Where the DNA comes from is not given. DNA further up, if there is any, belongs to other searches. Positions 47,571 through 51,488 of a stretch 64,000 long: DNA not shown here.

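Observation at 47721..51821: ASCH gene followed by a 1205-aa STAND NTPase with a nuclease-like head: candidate two-gene defence module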

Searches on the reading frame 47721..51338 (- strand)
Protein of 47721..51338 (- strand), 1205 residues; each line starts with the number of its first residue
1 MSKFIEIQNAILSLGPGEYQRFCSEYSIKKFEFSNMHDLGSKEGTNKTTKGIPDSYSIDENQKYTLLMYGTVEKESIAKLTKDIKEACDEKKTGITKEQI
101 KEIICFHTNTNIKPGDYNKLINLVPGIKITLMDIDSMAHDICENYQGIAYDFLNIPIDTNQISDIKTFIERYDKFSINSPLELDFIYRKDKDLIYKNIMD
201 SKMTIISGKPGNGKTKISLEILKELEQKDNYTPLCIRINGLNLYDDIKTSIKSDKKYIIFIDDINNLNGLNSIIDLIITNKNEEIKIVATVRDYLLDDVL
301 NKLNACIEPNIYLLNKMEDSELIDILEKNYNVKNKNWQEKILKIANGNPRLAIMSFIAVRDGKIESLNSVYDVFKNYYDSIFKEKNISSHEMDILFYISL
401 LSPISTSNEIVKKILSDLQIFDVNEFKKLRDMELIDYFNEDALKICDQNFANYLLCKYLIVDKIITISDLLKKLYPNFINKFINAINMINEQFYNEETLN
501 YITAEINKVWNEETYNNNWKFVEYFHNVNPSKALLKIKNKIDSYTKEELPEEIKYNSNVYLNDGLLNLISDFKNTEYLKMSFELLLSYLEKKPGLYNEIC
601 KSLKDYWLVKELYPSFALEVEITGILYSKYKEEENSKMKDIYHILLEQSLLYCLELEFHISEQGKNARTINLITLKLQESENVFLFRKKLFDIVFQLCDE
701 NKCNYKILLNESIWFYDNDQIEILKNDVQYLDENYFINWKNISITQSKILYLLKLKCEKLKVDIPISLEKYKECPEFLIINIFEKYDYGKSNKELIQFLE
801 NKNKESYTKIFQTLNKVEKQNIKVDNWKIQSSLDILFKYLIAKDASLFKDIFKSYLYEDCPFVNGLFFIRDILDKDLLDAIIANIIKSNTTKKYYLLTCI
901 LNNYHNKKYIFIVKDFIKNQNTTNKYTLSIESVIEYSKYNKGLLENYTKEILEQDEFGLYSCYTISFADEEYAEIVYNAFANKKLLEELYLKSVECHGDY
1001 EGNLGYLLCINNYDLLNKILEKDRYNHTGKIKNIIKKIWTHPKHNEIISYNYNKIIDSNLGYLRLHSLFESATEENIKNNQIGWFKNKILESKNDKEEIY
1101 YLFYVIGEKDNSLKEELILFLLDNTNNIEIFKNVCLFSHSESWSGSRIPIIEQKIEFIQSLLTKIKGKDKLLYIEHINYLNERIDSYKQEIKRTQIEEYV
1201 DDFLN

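Call 5: search_protein_families(library=pfam, proteins=[window:47721-51338:-], max_evalue=1)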
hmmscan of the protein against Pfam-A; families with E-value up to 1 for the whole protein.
window:47721-51338:- (1205 aa): 13 families
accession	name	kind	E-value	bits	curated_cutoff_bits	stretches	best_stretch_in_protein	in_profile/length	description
PF20720.3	nSTAND3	-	1.2e-08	35.3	27.2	1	195-309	11-128/155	Novel STAND NTPase 3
PF13173.12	AAA_14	-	0.00011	22.6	27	1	201-290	2-96/129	AAA domain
PF00931.28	NB-ARC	-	0.00025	20.8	23.5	1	246-398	92-241/248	NB-ARC domain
PF00004.35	AAA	-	0.0026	18.6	21.2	1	205-270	2-72/131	ATPase family associated with various cellular activities (AAA)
PF05496.18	RuvB_N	-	0.008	16.4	27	1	204-268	36-97/159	Holliday junction DNA helicase RuvB P-loop domain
PF13086.12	AAA_11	-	0.0087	16.3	27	1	190-227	6-44/257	AAA domain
PF09848.15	SLFN-g3_helicase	-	0.015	15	24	1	202-255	2-55/354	Schlafen group 3, DNA/RNA helicase domain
PF13245.12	AAA_19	-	0.04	14.5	25.1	1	196-230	6-40/134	AAA domain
PF03796.21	DnaB_C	-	0.044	13.6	27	1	193-230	11-48/255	DnaB-like helicase C terminal domain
PF06414.18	Zeta_toxin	-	0.13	12.2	22.3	1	200-231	15-46/199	Zeta toxin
PF01656.29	CbiA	-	0.25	11.7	25.4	0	204-228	2-26/125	CobQ/CobB/MinD/ParA nucleotide binding domain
PF24883.2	NPHP3_N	-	0.27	11.9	24.8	1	200-230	21-51/164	Nephrocystin 3, N-terminal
PF12775.13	AAA_7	-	0.94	9.4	25.8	0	197-252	29-83/181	P-loop containing dynein motor region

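Call 6: search_protein_families(library=padloc, proteins=[window:47721-51338:-], max_evalue=1)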
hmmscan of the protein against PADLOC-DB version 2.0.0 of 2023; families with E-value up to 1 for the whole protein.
window:47721-51338:- (1205 aa): 1 family
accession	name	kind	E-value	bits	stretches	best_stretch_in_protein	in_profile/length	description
PDLC04140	mad8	-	0.0094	13.5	1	194-335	20-101/314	mads_8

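Call 7: search_protein_families(library=ncbifam, proteins=[window:47721-51338:-], max_evalue=1)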
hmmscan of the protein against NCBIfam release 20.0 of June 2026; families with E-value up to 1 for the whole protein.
window:47721-51338:- (1205 aa): 2 families
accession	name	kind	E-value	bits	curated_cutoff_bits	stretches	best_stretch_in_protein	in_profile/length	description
NF004629.0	PRK05973.1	equivalog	0.013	14.5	156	1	193-231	56-94/237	DNA helicase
NF010248.0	PRK13695.1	equivalog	0.91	9.2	156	1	205-229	7-31/180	NTPase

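Call 9: find_homologous_proteins(query=window:47721-51338:-)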
Query window:47721-51338:- (1205 aa): 104 proteins with E <= 0.001 among 8000 candidates.
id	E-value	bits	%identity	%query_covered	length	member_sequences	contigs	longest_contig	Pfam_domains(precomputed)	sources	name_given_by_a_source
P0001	0.0e+0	2565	97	100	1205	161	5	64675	PF20720.4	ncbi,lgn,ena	-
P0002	0.0e+0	2318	88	100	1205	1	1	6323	PF20720.4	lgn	-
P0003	0.0e+0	2311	88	100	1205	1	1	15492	PF20720.4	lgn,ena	-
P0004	0.0e+0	2259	86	100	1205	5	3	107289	PF20720.4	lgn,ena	-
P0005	0.0e+0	2207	84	100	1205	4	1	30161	PF20720.4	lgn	-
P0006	0.0e+0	2145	81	100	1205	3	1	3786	PF20720.4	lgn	-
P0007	0.0e+0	1924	71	100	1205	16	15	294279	PF20720.4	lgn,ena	-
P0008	0.0e+0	1828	69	100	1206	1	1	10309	PF00004.36,PF20720.4,PF00931.29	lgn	-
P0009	0.0e+0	1828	69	100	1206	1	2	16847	PF09848.16,PF20720.4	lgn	-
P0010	0.0e+0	1816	68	100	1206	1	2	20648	PF20720.4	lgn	-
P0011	0.0e+0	1785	68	100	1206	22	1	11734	PF20720.4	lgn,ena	-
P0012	0.0e+0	1778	68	100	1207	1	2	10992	PF00004.36,PF20720.4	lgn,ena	-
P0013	0.0e+0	1735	66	100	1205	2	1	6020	PF20720.4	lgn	-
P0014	0.0e+0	1563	68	90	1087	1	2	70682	PF13173.13,PF20720.4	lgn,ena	-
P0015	0.0e+0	1424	98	55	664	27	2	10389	PF20720.4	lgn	-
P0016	0.0e+0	1277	52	100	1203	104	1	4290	PF25199.2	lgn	-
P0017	0.0e+0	1268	52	100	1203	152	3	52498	PF13173.13,PF20720.4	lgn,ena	-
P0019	0.0e+0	1263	52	100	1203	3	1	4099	PF20720.4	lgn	-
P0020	0.0e+0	1259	52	100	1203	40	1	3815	PF25199.2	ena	-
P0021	0.0e+0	1249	52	100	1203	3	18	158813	PF20720.4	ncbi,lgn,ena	ncbi:MAG: hypothetical protein ACLU8V_00425 [Oscillospiraceae bacterium]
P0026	0.0e+0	1144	48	100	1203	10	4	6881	PF13173.13,PF05496.19,PF25199.2,PF20720.4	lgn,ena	-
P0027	0.0e+0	1141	49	100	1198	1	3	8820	PF13173.13,PF00004.36,PF25199.2,PF20720.4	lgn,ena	-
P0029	0.0e+0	1056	46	100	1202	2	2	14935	PF25199.2,PF20720.4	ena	-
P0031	2.0e-298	1011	43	100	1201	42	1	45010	PF25199.2,PF20720.4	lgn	-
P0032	4.1e-297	1007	53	76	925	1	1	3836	PF20720.4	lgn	-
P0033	2.2e-244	833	39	100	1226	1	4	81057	PF25199.2,PF20720.4,PF00931.29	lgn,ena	-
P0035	1.7e-232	793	37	100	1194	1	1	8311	PF20720.4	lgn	-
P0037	1.0e-228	781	37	100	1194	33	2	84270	PF25199.2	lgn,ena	-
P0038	1.6e-215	737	37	100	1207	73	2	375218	PF20720.4,PF00931.29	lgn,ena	-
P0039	1.7e-189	651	36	100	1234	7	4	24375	PF20720.4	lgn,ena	-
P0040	2.2e-188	647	35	100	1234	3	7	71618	PF20720.4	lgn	-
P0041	9.0e-188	645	35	100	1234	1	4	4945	PF20720.4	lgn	-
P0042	1.2e-187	645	35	100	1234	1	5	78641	PF20720.4,PF02562.23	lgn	-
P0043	1.6e-187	644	35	100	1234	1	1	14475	PF20720.4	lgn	-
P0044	3.8e-187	643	35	100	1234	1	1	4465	PF20720.4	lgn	-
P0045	8.4e-187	642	35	100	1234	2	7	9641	PF00004.36,PF20720.4,PF02562.23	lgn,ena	-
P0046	2.5e-185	637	35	100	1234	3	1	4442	PF20720.4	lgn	-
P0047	9.6e-185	635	35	100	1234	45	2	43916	PF20720.4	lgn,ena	-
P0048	3.0e-183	630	35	100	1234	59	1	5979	PF20720.4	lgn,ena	-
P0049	2.8e-181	623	35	100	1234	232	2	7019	PF20720.4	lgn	-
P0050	1.4e-179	618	34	100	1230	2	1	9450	PF25199.2,PF20720.4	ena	-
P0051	8.9e-178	612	35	100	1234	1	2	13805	PF25199.2,PF20720.4,PF00931.29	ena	-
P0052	1.3e-171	592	34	100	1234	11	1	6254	PF00004.36,PF20720.4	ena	-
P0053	2.7e-152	527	32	100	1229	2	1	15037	PF25199.2,PF20720.4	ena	-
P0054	3.5e-134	468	32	100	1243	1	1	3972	PF20720.4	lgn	-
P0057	6.4e-112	394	30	100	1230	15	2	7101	PF20720.4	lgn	-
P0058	7.9e-111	390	29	100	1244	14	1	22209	PF25199.2,PF20720.4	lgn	-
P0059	5.2e-103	364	27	100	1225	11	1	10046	PF13173.13,PF25199.2,PF20720.4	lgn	-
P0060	1.3e-102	363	26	98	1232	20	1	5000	PF01637.25,PF25199.2,PF20720.4,PF13191.13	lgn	-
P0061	1.3e-101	360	26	100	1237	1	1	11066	PF13173.13,PF25199.2,PF20720.4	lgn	-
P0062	3.0e-97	345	28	99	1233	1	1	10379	PF13173.13,PF20720.4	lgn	-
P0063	5.4e-82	295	32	59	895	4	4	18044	PF25199.2,PF20720.4,PF00931.29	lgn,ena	-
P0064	3.4e-78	282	31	50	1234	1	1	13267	PF20720.4,PF13191.13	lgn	-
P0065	3.4e-71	259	32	50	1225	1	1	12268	PF20720.4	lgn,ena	-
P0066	1.5e-68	250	23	100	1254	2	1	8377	PF20720.4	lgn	-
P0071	2.1e-64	236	27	99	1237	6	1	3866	PF25199.2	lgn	-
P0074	5.2e-63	232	28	73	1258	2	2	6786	PF05729.19,PF20720.4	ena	-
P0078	1.4e-61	227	29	57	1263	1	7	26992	PF05729.19,PF20720.4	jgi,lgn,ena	jgi:putative uncharacterized protein OB3378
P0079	1.6e-61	227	27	72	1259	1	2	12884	PF05729.19,PF20720.4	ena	-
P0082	2.5e-60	223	29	59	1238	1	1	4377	PF13401.13,PF25199.2,PF20720.4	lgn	-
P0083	4.5e-60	222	28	73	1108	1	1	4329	PF05729.19,PF20720.4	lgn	-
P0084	5.1e-60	222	30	59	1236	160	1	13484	PF13401.13,PF25199.2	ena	-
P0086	1.8e-59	220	29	49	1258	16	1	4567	PF20720.4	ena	-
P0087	1.1e-58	217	29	59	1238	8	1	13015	PF13401.13,PF25199.2,PF00931.29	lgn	-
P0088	4.1e-57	212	28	73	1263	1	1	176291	PF20720.4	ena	-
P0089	1.0e-56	211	27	73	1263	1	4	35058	PF20720.4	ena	-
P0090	2.2e-56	210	29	57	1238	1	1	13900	PF25199.2,PF20720.4,PF00931.29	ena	-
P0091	2.6e-56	210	27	70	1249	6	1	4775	PF05729.19,PF20720.4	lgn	-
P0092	1.1e-54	204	30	61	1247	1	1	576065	PF20720.4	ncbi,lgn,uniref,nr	ncbi:hypothetical protein [Paludibacter sp.]|uniref:nSTAND3 domain-containing NTPase n=1 Tax=Paludib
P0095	1.1e-52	198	27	60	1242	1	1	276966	PF20720.4,PF00931.29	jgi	jgi:hypothetical protein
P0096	9.1e-52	195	28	70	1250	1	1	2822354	PF20720.4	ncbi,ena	-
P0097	1.6e-51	194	31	57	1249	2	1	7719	PF20720.4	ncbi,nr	ncbi:MAG: hypothetical protein K8S18_14555 [Desulfobacula sp.]|nr:hypothetical protein [Desulfobacul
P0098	5.0e-51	192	27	61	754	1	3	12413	PF25199.2,PF20720.4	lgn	-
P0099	1.2e-47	181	29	50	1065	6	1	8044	PF20720.4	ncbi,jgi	ncbi:MAG: hypothetical protein ACI8XB_002641 [Patiriisocius sp.]|jgi:hypothetical protein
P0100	6.2e-47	179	30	60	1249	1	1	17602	PF25199.2,PF20720.4,PF00931.29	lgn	-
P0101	1.2e-43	168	23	23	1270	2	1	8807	PF20720.4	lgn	-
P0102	6.5e-36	142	25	23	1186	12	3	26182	PF05729.19,PF20720.4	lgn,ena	-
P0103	8.9e-34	135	24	23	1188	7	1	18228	PF25199.2,PF20720.4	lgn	-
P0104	5.1e-33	132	24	21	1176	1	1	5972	PF05729.19,PF20720.4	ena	-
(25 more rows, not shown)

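Call 11: search_protein_families(library=pfam, alignment_id=A1, max_evalue=0.01)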
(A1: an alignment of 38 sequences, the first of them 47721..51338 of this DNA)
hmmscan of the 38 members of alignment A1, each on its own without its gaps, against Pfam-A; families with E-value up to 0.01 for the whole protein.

A. member 1, window:47721-51338:- (1205 aa): 6 families
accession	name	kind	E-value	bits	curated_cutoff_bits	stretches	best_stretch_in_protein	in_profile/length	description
PF20720.3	nSTAND3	-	1.2e-08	35.3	27.2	1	195-309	11-128/155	Novel STAND NTPase 3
PF13173.12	AAA_14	-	0.00011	22.6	27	1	201-290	2-96/129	AAA domain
PF00931.28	NB-ARC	-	0.00025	20.8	23.5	0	246-398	92-241/248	NB-ARC domain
PF00004.35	AAA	-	0.0026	18.6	21.2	0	205-270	2-72/131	ATPase family associated with various cellular activities (AAA)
PF05496.18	RuvB_N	-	0.008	16.4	27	0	204-268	36-97/159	Holliday junction DNA helicase RuvB P-loop domain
PF13086.12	AAA_11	-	0.0087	16.3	27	0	190-227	6-44/257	AAA domain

B. families by the number of members that match (of 38 scanned): 38 families (the first 25 are shown)
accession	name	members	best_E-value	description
PF25199.1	nSTAND_NTPase5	35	2.4e-08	Novel STAND NTPase 5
PF20720.3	nSTAND3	30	5.8e-12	Novel STAND NTPase 3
PF13173.12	AAA_14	26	2.1e-07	AAA domain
PF00931.28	NB-ARC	21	3e-07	NB-ARC domain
PF00004.35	AAA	18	9.5e-07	ATPase family associated with various cellular activities (AAA)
PF13191.12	AAA_16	15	2.6e-05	AAA ATPase domain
PF24883.2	NPHP3_N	13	3.6e-05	Nephrocystin 3, N-terminal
PF13245.12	AAA_19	10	0.00034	AAA domain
PF02562.22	PhoH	9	2.9e-05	PhoH-like protein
PF13401.12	AAA_22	9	4.7e-05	AAA domain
PF05729.18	NACHT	8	1.9e-05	NACHT domain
PF13086.12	AAA_11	6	0.00078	AAA domain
PF25201.1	nSTAND6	5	6.8e-05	Novel STAND NTPase 6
PF20703.3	nSTAND1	5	0.00011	Novel STAND NTPase 1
PF09848.15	SLFN-g3_helicase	5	0.00022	Schlafen group 3, DNA/RNA helicase domain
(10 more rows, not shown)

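Call 12: find_related_loci(query=A1, collection=genome_contigs, flank=6000)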
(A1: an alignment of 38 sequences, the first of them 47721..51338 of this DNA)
Query A1 (1205 aa) in genome_contigs; peptide patterns used: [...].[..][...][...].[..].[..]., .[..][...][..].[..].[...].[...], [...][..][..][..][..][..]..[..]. (x = any residue, [..] = any of these).
498 stretches matched a pattern; 415 encode a relative of the query (tblastn E <= 1e-3); the best 80 are kept; 80 distinct loci.
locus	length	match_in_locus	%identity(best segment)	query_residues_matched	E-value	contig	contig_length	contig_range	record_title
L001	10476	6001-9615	98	1-1205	0e+0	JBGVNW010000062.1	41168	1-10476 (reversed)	MAG: Bacilli bacterium isolate fecal_MAG_225 fecal_MAG_225_contig_0062, whole genome shotgun sequence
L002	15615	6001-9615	97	1-1205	0e+0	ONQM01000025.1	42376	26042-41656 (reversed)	uncultured Clostridiales bacterium isolate RUG530 genome assembly, contig: scaffold_2162, whole genome shotgun sequence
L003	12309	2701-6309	91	1-1203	0e+0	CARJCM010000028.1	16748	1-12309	MAG TPA_asm: uncultured Bacilli bacterium isolate MGBC164908 genome assembly, contig: MGBC164908.28, whole genome shotgu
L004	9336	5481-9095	72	1-1205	0e+0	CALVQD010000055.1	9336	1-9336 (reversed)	MAG: uncultured Bacilli bacterium isolate E15__bin277 genome assembly, contig: E15__k127_3935681, whole genome shotgun s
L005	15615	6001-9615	71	1-1205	0e+0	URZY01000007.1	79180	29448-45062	uncultured Tenericutes bacterium isolate UMGS1513 genome assembly, contig: NODE_95_length_79180_cov_59.957068, whole gen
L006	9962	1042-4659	68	1-1205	0e+0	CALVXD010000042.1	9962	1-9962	MAG: uncultured Bacilli bacterium isolate BRZ_FH__bin48 genome assembly, contig: BRZ_FH__NODE_6513_length_9962_cov_12.69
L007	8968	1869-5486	68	1-1205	0e+0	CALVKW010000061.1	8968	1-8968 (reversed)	MAG: uncultured Bacilli bacterium isolate BRZ_E__bin81 genome assembly, contig: BRZ_E__NODE_18883_length_8968_cov_6.4279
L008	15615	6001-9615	71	1-1205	0e+0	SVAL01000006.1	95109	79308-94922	MAG: Bacillota bacterium isolate SIG201 NODE_1140_length_95109_cov_7.312122, whole genome shotgun sequence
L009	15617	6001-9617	65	1-1205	0e+0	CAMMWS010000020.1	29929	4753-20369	MAG: uncultured Tenericutes bacterium isolate ERR4968606_bin.83_MetaWRAP_v1.1_MAG genome assembly, contig: NODE_1371_len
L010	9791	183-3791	52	1-1205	0e+0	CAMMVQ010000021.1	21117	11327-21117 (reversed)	MAG: uncultured Mollicutes bacterium isolate ERR7167064_bin.22_MetaWRAP_v1.1_MAG genome assembly, contig: NODE_1064_leng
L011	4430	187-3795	52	1-1205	0e+0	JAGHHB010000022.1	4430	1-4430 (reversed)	MAG: Bacilli bacterium isolate MAG.282 k127_326105, whole genome shotgun sequence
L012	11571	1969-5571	43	1-1205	0e+0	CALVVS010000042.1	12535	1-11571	MAG: uncultured Bacilli bacterium isolate BRZ_EQ__bin60 genome assembly, contig: BRZ_EQ__NODE_7415_length_12535_cov_8.40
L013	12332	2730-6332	43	1-1205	0e+0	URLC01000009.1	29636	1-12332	uncultured Tenericutes bacterium isolate UMGS1110 genome assembly, contig: NODE_275_length_29636_cov_9.85271, whole geno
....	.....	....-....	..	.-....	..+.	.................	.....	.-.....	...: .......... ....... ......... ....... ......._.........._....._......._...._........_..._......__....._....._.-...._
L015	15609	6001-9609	52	1-1205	0e+0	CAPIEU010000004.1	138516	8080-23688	MAG TPA_asm: uncultured Clostridia bacterium isolate MGBC139318 genome assembly, contig: MGBC139318.4, whole genome shot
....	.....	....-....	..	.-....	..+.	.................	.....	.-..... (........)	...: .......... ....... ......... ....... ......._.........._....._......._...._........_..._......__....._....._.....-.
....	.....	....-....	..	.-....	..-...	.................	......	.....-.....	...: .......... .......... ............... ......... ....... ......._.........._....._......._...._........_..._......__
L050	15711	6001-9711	30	1-1205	2e-122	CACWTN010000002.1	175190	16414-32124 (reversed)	uncultured bacterium isolate RUG10899 genome assembly, contig: RUG10899_asm_2, whole genome shotgun sequence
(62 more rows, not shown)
